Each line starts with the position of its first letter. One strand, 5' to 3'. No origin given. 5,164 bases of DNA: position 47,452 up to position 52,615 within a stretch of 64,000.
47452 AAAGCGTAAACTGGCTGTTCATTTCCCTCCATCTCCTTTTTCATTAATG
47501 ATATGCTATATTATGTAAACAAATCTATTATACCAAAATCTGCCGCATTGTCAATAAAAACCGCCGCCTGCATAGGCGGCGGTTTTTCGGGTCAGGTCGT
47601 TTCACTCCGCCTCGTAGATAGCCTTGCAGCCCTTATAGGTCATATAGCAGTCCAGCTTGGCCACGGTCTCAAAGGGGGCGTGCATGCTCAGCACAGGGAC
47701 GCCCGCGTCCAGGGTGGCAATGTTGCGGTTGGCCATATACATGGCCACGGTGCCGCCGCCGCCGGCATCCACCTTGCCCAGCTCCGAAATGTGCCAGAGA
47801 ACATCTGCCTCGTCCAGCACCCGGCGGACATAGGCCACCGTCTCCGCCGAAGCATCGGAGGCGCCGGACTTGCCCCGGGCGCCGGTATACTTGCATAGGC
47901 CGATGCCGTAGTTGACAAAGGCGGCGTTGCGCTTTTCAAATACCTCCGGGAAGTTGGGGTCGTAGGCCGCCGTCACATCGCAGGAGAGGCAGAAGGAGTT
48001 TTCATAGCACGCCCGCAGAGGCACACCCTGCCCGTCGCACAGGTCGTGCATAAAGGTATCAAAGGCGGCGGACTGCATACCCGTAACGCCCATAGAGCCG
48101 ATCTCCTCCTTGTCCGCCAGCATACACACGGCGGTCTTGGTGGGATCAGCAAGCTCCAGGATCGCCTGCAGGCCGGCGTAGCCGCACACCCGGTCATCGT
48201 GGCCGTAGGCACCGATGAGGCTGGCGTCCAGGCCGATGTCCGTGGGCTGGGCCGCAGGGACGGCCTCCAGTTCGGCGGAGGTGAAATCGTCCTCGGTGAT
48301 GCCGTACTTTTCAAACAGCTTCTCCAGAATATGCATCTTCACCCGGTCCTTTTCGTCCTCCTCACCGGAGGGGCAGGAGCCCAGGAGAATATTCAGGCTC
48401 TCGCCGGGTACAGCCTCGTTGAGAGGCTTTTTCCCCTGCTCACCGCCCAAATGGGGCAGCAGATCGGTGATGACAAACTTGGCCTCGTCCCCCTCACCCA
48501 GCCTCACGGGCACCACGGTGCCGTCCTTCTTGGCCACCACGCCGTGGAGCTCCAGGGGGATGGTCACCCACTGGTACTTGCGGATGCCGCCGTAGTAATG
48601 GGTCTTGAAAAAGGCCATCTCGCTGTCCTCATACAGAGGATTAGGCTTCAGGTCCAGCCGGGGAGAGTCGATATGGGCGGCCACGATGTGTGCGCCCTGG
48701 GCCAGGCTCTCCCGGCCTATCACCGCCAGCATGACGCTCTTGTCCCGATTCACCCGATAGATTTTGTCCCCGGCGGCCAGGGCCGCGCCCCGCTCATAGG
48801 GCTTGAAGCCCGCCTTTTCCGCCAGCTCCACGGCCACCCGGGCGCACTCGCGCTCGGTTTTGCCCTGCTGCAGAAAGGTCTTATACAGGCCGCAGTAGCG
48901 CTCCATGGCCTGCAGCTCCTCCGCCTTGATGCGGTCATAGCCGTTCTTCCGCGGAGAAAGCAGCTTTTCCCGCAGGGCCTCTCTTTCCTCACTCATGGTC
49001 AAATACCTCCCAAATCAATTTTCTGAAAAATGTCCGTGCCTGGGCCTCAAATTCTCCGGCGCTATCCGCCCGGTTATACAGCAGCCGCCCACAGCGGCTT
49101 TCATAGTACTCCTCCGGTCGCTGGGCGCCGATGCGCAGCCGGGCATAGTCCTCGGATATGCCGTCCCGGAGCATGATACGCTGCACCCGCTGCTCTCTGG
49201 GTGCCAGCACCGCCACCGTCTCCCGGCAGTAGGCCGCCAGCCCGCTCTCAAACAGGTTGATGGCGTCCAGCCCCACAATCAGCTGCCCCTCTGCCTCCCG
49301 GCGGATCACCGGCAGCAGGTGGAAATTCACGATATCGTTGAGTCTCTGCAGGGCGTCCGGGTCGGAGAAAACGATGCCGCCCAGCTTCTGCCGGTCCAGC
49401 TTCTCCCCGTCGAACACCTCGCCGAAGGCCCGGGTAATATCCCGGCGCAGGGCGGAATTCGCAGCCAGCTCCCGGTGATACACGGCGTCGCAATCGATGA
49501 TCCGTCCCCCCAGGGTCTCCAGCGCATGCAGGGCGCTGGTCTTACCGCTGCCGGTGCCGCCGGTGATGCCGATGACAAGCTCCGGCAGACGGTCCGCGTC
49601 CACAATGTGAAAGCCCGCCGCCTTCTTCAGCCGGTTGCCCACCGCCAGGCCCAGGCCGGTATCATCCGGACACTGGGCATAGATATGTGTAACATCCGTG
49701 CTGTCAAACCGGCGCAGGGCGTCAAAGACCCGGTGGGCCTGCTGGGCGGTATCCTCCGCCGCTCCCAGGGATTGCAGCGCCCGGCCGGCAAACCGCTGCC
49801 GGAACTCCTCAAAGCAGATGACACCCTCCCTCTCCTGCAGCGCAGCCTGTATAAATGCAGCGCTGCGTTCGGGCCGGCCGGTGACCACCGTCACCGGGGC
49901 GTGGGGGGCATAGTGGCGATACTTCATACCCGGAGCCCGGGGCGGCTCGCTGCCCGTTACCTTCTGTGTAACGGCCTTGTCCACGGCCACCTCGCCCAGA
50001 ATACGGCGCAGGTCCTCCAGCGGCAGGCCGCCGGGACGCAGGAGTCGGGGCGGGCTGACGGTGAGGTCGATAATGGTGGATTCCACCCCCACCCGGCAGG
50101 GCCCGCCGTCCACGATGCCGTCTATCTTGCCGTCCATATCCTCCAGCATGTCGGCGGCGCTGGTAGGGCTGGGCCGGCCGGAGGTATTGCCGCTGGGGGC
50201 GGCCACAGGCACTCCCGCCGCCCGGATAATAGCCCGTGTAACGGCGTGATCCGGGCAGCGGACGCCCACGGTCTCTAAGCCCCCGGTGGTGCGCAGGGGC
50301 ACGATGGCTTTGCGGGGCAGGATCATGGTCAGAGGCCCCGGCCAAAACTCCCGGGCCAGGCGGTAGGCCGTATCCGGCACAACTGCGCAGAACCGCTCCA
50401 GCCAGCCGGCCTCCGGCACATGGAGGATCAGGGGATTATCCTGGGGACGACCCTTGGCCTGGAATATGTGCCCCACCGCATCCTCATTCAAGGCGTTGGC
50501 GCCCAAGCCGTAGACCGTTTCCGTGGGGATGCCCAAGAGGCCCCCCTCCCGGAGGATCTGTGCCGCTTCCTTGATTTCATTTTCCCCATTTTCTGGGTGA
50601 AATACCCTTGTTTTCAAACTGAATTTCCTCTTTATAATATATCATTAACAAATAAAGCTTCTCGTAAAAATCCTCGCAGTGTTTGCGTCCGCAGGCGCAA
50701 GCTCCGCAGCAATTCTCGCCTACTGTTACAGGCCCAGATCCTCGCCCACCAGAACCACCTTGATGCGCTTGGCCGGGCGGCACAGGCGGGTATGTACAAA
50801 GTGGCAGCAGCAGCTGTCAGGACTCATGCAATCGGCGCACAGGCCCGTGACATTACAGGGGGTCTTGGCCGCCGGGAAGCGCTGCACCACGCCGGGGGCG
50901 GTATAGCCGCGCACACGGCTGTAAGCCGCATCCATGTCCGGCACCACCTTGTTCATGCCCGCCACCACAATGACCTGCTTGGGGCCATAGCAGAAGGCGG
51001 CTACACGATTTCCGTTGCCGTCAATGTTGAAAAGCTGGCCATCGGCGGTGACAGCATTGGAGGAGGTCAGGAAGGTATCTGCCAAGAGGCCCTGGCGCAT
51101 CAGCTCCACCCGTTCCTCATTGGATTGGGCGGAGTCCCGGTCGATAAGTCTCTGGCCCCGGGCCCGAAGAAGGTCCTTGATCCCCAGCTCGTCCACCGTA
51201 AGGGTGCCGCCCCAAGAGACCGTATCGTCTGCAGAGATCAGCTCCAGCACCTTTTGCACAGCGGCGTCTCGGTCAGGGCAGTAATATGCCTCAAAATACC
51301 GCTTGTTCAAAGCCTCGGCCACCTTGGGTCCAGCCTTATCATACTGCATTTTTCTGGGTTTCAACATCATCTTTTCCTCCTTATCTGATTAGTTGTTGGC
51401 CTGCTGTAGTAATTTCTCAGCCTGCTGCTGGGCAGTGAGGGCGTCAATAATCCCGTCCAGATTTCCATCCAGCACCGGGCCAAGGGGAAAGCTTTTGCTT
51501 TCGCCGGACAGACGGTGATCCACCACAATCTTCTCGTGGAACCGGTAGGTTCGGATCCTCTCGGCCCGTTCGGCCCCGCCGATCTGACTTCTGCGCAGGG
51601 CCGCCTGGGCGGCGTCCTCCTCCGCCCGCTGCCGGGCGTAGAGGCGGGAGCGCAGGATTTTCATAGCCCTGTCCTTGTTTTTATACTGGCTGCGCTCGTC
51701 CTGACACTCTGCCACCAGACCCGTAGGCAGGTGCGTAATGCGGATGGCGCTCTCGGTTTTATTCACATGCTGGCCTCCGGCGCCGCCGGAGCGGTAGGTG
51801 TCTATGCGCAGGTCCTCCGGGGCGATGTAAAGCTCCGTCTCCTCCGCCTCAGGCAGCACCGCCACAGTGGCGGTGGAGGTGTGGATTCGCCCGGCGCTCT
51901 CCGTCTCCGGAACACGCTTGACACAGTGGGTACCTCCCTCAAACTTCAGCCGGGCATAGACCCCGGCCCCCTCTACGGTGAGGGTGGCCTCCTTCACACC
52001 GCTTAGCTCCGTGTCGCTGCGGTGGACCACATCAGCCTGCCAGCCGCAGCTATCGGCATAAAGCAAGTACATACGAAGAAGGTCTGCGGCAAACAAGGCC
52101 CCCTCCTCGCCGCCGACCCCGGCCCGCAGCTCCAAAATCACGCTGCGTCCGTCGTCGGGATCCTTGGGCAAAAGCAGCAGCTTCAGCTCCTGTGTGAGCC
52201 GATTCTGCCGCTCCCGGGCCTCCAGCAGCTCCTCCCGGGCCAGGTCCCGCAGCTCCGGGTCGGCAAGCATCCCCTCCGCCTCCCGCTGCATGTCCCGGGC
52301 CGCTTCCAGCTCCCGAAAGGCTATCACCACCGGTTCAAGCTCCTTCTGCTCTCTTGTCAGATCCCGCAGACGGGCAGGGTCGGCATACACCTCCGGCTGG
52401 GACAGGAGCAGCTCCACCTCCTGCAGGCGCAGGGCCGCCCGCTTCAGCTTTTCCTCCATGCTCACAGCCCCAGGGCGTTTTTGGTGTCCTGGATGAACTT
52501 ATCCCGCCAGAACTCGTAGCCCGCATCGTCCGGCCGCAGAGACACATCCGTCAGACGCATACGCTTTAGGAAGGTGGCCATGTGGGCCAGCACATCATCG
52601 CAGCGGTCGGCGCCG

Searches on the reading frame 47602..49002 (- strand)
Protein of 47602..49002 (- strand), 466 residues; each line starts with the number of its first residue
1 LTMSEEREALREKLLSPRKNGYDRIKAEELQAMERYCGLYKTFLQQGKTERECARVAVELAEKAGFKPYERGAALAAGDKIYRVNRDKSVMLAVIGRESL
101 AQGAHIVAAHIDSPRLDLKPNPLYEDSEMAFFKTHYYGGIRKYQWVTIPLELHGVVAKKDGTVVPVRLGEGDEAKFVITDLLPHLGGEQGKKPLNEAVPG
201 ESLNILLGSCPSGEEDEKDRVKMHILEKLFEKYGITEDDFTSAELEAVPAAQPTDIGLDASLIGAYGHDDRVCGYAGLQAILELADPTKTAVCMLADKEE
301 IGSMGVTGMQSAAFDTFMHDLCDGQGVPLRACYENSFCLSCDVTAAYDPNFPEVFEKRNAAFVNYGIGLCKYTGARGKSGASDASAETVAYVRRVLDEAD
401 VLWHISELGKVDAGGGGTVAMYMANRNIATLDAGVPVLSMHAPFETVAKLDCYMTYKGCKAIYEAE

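Call 8: search_protein_families(library=pfam, proteins=[window:47602-49002:-], max_evalue=0.001)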
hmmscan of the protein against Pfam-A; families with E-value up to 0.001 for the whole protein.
window:47602-49002:- (466 aa): 1 family
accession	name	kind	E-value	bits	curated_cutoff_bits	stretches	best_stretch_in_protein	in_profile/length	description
PF02127.20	Peptidase_M18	-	2e-74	251.4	24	1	43-462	1-431/432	Aminopeptidase I zinc metalloprotease (M18)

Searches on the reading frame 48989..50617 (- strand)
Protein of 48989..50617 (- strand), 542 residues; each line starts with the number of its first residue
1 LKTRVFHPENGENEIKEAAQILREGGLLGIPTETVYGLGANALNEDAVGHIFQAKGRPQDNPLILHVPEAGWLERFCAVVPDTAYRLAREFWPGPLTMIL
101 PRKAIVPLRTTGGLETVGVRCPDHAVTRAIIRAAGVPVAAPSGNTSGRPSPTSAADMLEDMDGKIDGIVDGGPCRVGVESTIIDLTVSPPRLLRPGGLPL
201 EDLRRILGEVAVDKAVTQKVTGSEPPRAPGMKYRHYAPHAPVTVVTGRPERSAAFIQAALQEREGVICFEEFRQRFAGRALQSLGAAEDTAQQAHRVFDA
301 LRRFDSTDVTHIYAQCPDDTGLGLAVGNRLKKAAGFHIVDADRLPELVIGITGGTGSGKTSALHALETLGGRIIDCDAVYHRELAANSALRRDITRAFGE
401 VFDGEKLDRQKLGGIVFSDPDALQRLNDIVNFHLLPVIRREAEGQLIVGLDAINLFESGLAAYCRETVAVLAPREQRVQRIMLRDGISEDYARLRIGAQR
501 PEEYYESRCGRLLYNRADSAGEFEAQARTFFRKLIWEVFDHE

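Call 22: search_protein_families(library=pfam, proteins=[window:48989-50617:-], max_evalue=0.00001)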
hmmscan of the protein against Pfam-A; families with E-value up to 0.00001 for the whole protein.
window:48989-50617:- (542 aa): 3 families
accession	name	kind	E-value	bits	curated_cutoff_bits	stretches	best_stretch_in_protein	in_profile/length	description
PF01300.24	Sua5_yciO_yrdC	-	1.4e-58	197.7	25.1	1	20-196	1-178/178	Telomere recombination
PF03481.19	Sua5_C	-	4.6e-33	115.1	22.9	1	200-335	3-136/136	Threonylcarbamoyl-AMP synthase, C-terminal domain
PF01121.26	CoaE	-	1.3e-26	93.9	27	1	347-516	1-175/180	Dephospho-CoA kinase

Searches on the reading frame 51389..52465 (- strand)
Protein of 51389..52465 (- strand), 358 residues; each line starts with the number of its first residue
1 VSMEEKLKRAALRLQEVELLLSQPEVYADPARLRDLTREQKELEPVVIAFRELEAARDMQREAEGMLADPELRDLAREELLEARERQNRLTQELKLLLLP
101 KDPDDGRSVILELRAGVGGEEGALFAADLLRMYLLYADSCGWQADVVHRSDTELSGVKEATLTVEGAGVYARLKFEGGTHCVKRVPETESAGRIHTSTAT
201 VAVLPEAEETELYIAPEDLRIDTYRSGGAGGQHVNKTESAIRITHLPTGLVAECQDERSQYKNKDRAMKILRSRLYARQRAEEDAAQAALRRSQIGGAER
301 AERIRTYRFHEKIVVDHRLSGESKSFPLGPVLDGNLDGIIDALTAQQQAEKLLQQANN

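Call 22: search_protein_families(library=pfam, proteins=[window:51389-52465:-], max_evalue=0.00001)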
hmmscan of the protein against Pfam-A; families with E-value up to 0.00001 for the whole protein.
window:51389-52465:- (358 aa): 2 families
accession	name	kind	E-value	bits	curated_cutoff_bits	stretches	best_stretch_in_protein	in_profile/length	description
PF03462.23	PCRF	-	4.5e-64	216.3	24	1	13-201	4-194/194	PCRF domain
PF00472.26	RF-1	-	3.9e-39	133.6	35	1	209-318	2-116/116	RF-1 domain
